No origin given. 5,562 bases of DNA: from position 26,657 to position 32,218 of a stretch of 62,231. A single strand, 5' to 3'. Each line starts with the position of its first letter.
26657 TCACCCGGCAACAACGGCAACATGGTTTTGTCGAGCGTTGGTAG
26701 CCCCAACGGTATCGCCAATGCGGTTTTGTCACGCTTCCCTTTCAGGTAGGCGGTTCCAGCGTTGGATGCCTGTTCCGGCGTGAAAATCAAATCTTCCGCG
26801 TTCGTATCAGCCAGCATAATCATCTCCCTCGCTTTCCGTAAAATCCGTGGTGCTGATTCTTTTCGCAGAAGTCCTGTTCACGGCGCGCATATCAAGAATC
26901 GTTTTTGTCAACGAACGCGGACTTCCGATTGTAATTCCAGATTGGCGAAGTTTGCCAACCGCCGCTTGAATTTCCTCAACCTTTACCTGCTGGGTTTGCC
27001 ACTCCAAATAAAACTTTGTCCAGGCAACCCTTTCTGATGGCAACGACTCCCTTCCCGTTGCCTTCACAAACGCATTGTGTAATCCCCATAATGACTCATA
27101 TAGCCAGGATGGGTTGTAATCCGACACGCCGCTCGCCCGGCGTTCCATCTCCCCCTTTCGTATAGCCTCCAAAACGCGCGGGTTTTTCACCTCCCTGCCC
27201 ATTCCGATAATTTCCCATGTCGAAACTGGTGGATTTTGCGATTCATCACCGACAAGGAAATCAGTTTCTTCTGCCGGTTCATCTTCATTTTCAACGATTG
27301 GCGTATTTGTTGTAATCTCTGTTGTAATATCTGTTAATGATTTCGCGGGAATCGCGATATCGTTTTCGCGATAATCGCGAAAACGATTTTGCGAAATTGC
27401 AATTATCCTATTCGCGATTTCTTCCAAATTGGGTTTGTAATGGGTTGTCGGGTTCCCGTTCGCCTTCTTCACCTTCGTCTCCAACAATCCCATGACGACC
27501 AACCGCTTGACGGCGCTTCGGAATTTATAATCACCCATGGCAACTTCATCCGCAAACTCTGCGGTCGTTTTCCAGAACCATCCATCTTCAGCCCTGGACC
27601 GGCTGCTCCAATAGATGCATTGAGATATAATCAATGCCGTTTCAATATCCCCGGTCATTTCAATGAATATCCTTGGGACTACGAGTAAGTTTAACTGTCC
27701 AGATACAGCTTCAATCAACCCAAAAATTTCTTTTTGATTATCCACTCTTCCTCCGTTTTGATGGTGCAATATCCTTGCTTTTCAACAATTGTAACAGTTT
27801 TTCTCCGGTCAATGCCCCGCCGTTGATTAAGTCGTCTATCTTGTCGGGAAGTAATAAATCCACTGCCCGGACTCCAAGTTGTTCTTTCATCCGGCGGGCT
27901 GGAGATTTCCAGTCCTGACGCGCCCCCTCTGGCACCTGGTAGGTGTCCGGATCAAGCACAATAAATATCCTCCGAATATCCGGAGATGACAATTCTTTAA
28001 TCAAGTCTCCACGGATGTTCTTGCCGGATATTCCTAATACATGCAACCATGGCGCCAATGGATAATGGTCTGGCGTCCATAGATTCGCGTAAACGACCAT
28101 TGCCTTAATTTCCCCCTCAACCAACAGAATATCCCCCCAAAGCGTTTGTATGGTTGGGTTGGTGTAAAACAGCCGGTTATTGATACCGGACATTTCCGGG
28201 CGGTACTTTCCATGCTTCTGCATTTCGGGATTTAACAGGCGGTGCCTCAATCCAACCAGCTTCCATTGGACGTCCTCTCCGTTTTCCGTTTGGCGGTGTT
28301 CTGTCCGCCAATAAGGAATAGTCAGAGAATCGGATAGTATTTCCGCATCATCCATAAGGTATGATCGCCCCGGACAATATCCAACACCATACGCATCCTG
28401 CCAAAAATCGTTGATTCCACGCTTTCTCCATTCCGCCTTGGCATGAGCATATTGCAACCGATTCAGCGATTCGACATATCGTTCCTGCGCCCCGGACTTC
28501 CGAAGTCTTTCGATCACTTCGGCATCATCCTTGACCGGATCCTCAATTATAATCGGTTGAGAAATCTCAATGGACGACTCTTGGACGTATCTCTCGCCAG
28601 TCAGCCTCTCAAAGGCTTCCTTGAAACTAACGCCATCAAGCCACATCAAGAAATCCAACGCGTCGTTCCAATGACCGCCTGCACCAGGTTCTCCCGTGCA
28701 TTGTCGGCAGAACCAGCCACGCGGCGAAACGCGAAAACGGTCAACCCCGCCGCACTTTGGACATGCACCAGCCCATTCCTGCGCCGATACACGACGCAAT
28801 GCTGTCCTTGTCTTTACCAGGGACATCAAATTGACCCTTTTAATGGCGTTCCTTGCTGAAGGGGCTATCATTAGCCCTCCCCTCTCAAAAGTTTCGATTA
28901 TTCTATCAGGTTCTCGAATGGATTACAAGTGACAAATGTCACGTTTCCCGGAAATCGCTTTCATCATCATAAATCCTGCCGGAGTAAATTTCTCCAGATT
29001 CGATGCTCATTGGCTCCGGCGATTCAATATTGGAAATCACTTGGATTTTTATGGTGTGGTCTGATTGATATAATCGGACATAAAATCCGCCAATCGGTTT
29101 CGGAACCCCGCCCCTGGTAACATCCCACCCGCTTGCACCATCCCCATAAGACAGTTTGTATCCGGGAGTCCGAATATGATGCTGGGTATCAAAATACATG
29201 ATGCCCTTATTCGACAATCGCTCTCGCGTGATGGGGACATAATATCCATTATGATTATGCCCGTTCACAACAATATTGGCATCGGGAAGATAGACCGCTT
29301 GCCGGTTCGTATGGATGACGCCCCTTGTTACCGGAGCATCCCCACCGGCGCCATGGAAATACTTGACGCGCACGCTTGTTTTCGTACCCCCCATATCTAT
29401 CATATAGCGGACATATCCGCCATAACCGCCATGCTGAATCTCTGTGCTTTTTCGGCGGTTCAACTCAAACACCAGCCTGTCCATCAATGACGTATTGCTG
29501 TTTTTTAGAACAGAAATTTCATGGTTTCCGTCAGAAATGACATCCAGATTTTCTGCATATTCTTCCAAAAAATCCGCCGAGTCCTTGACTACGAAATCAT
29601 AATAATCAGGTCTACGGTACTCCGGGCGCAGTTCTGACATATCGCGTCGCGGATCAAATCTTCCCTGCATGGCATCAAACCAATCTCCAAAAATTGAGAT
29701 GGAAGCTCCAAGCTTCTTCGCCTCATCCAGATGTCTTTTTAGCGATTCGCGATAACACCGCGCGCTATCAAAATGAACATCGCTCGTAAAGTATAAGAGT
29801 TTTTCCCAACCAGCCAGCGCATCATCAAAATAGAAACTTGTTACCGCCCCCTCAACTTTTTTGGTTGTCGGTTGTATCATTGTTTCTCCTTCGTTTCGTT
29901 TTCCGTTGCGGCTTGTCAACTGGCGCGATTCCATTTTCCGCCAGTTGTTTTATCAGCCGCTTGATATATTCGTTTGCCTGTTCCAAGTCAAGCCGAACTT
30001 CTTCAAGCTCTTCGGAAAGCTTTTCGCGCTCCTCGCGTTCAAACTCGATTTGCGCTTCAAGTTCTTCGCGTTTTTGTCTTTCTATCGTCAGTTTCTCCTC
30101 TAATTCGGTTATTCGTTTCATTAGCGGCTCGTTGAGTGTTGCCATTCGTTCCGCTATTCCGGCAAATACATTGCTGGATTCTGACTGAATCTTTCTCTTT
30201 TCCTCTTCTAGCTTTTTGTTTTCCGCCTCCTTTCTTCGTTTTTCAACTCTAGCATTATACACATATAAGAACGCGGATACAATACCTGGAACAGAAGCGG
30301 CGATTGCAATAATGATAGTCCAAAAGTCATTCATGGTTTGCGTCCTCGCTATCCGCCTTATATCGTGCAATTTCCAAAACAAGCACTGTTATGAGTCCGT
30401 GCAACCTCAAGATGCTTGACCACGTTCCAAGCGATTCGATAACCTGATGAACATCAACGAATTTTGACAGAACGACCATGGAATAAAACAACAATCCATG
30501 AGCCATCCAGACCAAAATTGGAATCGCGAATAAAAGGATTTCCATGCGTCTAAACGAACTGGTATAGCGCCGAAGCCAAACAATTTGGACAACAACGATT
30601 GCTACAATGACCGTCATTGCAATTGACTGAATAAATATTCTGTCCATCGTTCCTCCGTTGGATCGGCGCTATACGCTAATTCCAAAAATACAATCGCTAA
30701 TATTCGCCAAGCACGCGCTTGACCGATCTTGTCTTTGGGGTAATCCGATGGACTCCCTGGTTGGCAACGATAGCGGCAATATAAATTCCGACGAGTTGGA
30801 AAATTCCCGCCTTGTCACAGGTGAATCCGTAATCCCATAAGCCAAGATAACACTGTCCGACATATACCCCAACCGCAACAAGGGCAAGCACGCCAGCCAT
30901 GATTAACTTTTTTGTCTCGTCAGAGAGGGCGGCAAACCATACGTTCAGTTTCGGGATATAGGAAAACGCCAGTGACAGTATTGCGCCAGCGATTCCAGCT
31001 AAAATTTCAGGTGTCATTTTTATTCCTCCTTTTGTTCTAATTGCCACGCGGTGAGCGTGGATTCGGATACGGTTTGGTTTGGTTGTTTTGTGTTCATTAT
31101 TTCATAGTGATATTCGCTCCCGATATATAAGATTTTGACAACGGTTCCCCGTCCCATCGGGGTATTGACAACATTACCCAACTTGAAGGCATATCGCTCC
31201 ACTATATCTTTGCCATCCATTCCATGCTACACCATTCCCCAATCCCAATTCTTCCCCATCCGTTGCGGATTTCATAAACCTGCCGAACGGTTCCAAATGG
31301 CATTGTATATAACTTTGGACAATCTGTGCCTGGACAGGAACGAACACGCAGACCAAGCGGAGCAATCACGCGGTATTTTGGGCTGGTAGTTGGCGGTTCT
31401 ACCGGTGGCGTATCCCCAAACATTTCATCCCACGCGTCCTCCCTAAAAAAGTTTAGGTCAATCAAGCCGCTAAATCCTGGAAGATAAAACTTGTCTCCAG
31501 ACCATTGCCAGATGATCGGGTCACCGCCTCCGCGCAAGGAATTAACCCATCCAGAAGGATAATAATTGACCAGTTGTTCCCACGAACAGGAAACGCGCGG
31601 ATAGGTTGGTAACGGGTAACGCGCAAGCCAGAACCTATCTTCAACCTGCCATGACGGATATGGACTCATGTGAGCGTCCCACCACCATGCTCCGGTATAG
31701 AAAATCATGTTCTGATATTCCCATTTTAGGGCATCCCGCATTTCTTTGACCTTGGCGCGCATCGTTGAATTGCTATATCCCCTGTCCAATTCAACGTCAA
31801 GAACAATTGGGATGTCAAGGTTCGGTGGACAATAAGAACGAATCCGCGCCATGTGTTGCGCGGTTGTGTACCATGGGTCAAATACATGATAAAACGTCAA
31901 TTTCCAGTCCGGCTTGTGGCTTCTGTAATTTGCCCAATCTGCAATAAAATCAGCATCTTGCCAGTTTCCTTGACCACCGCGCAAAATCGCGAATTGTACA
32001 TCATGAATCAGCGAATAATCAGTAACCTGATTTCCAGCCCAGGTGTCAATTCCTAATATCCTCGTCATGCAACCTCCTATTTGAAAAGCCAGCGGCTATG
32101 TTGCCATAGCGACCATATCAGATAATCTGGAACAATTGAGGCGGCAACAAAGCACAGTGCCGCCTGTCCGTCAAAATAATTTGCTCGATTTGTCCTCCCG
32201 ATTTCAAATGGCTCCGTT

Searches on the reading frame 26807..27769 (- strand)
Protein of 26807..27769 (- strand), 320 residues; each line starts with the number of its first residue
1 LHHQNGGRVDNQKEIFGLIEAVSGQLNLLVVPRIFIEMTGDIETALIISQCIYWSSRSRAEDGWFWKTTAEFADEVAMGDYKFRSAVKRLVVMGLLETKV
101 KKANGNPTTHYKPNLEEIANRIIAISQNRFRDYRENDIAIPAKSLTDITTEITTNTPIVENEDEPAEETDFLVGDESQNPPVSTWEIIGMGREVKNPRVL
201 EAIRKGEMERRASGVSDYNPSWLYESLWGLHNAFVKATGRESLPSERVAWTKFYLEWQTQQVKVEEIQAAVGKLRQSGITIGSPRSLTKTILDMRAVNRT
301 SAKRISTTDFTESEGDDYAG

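Call 47: search_protein_families(library=pfam, proteins=[window:26807-27769:-], max_evalue=0.001)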
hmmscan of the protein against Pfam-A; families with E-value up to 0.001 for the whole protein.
window:26807-27769:- (320 aa): 0 families

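Call 67: search_protein_families(library=phrogs, proteins=[window:26807-27769:-], max_evalue=0.001)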
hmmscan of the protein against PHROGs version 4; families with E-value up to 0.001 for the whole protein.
window:26807-27769:- (320 aa): 5 families
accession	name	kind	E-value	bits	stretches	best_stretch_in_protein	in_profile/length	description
phrog_9773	-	DNA, RNA and nucleotide metabolism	6.7e-24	86.1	1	22-175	3-149/288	replication initiation O-like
phrog_6493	-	DNA, RNA and nucleotide metabolism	1.7e-22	81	1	17-155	5-145/261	DnaD-like helicase loader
phrog_428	-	DNA, RNA and nucleotide metabolism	2.5e-13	51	1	25-162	87-227/455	replication initiation protein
phrog_1347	-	unknown function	6.4e-09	36.1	1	32-112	14-91/417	-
phrog_270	-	DNA, RNA and nucleotide metabolism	1.3e-05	25.8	1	51-127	51-129/383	replication initiation protein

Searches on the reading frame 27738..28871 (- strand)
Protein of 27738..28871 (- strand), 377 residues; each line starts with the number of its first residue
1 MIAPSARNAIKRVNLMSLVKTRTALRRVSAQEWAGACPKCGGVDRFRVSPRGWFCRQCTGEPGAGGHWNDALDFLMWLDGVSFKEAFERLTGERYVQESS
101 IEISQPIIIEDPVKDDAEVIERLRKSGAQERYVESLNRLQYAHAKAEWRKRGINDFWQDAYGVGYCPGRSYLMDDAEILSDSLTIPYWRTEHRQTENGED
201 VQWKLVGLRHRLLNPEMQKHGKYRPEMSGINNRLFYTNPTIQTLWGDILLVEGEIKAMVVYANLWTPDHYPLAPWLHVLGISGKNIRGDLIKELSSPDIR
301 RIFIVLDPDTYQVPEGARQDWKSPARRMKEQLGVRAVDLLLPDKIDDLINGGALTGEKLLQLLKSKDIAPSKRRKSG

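Call 47: search_protein_families(library=pfam, proteins=[window:27738-28871:-], max_evalue=0.001)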
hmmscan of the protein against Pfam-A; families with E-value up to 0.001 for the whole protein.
window:27738-28871:- (377 aa): 2 families
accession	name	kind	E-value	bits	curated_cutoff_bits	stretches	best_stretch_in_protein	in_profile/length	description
PF08273.17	Zn_Ribbon_Prim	-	1.6e-05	25.5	23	1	34-63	3-34/37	Zinc-binding domain of primase-helicase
PF01807.25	Zn_ribbon_DnaG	-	0.00029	21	24.9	1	10-93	10-88/98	CHC2 zinc finger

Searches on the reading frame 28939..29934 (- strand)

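Call 47: search_protein_families(library=pfam, proteins=[window:28939-29934:-], max_evalue=0.001)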
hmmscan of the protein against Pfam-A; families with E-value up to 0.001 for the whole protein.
window:28939-29934:- (331 aa): 0 families

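Call 67: search_protein_families(library=phrogs, proteins=[window:28939-29934:-], max_evalue=0.001)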
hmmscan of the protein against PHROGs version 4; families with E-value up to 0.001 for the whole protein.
window:28939-29934:- (331 aa): 1 family
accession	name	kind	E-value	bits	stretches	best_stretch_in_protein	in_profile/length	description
phrog_7339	-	DNA, RNA and nucleotide metabolism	4e-10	40.4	1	47-260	32-226/263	DNA repair exonuclease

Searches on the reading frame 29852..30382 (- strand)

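Call 47: search_protein_families(library=pfam, proteins=[window:29852-30382:-], max_evalue=0.001)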
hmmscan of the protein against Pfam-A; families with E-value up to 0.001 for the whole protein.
window:29852-30382:- (176 aa): 1 family
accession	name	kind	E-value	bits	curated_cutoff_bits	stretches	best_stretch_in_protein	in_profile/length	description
PF06785.16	UPF0242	-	8.5e-05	23.1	33.5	1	16-148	26-142/194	Uncharacterised protein family (UPF0242) N-terminus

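Call 67: search_protein_families(library=phrogs, proteins=[window:29852-30382:-], max_evalue=0.001)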
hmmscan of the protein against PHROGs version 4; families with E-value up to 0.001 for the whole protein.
window:29852-30382:- (176 aa): 3 families
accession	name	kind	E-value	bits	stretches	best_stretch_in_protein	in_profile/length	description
phrog_1026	-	lysis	0.00026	22.2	1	16-74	3-63/85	Rz-like spanin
phrog_1397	-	unknown function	0.0005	21.3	0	28-125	10-76/116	-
phrog_95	-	integration and excision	0.00061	19.5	1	47-147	447-553/651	integrase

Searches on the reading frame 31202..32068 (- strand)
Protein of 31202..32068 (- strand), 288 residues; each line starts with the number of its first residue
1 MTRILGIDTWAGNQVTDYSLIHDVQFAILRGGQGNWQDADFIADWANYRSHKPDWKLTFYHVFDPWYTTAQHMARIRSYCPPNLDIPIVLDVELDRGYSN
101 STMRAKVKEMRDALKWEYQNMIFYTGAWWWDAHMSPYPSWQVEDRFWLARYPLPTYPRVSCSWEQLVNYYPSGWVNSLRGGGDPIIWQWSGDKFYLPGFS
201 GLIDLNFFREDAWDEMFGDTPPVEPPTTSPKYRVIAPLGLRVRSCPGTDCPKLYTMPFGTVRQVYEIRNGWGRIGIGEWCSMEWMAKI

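Call 47: search_protein_families(library=pfam, proteins=[window:31202-32068:-], max_evalue=0.001)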
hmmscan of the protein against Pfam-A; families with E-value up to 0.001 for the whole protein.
window:31202-32068:- (288 aa): 2 families
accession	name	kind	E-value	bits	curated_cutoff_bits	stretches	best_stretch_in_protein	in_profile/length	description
PF01183.26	Glyco_hydro_25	-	1.6e-10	42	27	1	22-160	18-161/180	Glycosyl hydrolases family 25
PF08239.17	SH3_3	-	1.6e-06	28.6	27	1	239-284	2-52/54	Bacterial SH3 domain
